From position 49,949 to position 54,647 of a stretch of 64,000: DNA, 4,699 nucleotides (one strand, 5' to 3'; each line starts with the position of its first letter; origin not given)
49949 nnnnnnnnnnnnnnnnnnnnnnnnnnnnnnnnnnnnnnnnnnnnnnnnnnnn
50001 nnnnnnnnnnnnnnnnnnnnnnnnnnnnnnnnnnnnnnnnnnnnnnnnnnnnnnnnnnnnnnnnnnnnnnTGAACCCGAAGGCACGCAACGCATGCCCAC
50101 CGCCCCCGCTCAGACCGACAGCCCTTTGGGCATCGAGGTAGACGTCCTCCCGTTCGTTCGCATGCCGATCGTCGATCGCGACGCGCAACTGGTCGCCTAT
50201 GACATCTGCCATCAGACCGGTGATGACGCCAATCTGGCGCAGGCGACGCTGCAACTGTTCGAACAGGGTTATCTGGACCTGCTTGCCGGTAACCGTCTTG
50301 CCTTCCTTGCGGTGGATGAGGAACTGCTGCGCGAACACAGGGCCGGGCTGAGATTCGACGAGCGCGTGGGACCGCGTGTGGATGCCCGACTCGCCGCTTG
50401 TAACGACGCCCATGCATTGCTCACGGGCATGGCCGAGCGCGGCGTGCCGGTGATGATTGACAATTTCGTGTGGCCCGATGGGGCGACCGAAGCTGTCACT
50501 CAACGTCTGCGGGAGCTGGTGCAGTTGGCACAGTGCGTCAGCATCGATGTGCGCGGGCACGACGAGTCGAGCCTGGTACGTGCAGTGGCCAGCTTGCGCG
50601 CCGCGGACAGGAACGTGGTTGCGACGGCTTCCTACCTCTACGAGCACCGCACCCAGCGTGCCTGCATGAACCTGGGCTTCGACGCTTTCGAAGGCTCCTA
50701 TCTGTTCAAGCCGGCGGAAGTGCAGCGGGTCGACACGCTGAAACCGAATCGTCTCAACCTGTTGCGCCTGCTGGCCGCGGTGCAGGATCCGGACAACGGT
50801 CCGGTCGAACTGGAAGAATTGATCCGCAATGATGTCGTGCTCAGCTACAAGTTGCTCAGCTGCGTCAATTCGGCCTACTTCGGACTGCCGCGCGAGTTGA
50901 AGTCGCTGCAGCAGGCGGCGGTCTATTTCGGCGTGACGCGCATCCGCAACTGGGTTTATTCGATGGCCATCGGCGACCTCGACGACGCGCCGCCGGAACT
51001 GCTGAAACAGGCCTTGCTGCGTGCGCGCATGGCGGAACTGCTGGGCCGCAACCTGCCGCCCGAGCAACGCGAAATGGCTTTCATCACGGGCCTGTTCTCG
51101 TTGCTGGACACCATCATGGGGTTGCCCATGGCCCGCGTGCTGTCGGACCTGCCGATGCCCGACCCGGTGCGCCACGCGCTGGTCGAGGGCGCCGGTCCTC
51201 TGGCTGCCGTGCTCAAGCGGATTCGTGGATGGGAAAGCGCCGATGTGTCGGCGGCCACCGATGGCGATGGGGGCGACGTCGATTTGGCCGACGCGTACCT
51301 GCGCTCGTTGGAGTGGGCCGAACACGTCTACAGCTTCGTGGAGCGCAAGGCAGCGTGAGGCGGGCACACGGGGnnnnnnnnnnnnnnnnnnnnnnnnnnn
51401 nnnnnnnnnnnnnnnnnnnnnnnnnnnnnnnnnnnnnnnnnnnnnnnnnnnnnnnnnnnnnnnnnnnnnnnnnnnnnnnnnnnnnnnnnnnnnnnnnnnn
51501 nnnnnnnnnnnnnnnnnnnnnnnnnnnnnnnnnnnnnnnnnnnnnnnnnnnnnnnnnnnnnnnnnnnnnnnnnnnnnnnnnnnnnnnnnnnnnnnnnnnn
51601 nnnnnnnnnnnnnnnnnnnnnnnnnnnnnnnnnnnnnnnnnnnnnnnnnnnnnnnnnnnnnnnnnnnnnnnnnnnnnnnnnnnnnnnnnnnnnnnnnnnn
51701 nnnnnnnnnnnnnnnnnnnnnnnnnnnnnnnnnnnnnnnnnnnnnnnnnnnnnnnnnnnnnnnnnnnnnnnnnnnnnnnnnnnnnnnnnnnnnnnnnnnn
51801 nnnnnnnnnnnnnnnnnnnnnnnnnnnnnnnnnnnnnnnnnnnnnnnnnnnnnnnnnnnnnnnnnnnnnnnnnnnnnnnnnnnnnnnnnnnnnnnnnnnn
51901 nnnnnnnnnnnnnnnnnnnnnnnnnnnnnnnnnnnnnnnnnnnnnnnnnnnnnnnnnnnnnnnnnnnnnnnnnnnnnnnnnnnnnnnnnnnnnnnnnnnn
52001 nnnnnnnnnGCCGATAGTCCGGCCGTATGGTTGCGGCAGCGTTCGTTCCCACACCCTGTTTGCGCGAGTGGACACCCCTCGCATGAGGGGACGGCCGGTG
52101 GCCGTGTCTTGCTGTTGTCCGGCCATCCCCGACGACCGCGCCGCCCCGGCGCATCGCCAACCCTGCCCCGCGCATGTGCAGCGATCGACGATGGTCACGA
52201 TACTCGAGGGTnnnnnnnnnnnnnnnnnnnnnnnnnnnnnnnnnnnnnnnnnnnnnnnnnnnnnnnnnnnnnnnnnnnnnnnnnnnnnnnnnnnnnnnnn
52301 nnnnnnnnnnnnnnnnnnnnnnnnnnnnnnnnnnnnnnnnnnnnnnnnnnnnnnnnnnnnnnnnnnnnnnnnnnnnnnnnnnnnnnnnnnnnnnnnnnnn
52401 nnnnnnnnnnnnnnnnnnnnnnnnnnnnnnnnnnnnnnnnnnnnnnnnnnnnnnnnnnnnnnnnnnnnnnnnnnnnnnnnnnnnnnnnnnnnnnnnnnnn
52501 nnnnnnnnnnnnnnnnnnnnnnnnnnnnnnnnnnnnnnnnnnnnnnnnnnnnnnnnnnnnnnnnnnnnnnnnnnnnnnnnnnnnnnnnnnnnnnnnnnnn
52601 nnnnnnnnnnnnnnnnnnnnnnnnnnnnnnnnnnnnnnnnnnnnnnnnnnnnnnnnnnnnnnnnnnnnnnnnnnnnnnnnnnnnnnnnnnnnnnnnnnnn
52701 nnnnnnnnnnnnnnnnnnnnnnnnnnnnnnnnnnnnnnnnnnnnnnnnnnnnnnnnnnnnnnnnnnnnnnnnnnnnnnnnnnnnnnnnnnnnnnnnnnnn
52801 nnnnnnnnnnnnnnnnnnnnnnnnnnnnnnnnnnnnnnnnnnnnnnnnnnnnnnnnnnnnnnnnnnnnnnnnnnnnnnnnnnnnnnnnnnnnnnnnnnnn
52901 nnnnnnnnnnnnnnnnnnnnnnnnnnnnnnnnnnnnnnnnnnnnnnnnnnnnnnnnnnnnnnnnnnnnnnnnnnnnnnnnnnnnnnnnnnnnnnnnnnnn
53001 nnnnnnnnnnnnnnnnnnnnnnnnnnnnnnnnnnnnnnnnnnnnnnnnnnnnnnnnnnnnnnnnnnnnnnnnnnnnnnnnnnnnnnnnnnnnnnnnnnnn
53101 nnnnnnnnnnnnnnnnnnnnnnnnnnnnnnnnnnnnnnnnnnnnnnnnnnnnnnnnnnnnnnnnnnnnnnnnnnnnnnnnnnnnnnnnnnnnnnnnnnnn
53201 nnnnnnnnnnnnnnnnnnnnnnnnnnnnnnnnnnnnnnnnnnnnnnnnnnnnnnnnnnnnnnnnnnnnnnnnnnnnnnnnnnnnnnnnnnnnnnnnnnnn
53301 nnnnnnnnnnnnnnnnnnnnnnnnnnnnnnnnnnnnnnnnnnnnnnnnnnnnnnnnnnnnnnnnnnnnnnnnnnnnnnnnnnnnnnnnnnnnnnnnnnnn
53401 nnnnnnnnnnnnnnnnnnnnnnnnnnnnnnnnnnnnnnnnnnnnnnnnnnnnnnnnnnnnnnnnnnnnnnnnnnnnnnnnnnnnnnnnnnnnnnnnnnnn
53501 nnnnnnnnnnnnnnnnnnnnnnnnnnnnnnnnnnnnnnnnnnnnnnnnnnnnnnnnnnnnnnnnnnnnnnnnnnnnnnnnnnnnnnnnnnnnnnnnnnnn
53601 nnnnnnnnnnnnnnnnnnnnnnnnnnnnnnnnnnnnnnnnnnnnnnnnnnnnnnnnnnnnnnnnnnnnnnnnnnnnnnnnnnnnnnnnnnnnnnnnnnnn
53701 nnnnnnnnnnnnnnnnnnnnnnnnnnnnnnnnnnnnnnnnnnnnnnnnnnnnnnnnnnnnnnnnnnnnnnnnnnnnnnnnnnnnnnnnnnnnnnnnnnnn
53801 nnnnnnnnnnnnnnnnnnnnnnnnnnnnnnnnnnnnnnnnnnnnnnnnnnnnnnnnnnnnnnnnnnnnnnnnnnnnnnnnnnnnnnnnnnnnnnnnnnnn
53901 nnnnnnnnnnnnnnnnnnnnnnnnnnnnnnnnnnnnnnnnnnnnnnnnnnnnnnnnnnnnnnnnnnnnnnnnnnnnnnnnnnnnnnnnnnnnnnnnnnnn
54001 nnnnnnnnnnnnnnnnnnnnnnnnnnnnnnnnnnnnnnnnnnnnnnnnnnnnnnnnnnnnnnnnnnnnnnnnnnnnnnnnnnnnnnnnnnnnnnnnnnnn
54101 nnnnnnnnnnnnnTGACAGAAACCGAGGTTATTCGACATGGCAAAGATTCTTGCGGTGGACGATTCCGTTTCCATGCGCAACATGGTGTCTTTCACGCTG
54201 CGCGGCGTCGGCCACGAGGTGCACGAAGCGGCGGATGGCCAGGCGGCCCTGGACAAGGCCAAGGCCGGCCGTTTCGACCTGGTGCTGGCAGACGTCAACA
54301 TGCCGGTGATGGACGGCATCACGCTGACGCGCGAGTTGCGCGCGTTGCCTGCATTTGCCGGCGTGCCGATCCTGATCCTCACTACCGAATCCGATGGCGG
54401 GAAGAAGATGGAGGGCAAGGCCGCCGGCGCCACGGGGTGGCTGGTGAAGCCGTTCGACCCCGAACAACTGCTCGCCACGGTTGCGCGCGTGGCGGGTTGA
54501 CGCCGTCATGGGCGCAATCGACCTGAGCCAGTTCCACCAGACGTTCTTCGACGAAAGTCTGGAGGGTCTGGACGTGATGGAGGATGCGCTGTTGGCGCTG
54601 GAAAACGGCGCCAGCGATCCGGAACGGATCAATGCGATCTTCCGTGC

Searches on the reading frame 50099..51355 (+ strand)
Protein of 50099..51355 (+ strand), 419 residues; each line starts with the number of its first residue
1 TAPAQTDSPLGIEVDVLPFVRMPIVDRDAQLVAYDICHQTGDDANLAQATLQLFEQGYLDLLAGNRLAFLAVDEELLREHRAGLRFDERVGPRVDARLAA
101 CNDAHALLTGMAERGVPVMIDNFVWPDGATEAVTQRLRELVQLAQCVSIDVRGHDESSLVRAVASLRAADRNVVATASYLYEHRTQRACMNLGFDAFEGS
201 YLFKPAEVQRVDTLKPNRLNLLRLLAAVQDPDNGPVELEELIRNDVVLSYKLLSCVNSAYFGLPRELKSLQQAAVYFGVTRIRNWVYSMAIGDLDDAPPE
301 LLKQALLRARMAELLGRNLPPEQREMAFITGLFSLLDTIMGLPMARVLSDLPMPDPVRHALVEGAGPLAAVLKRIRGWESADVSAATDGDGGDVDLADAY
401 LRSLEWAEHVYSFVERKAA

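Call 48: search_protein_families(library=pfam, proteins=[window:50099-51355:+], max_evalue=0.0001)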
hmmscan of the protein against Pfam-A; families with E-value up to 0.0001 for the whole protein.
window:50099-51355:+ (419 aa): 1 family
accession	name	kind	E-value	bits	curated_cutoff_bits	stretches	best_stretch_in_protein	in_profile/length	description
PF08668.18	HDOD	-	1.5e-19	70.7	22.9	1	222-350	9-141/196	HDOD domain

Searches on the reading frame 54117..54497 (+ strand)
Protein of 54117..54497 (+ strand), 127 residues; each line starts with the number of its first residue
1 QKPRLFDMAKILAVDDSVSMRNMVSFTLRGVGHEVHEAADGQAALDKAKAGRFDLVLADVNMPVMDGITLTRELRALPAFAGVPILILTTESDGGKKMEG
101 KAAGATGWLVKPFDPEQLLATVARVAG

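Call 48: search_protein_families(library=pfam, proteins=[window:54117-54497:+], max_evalue=0.0001)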
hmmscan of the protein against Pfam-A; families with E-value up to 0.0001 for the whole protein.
window:54117-54497:+ (127 aa): 1 family
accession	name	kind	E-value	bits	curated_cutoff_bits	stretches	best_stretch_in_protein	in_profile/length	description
PF00072.30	Response_reg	-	8.2e-27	94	30.2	1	11-122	1-110/111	Response regulator receiver domain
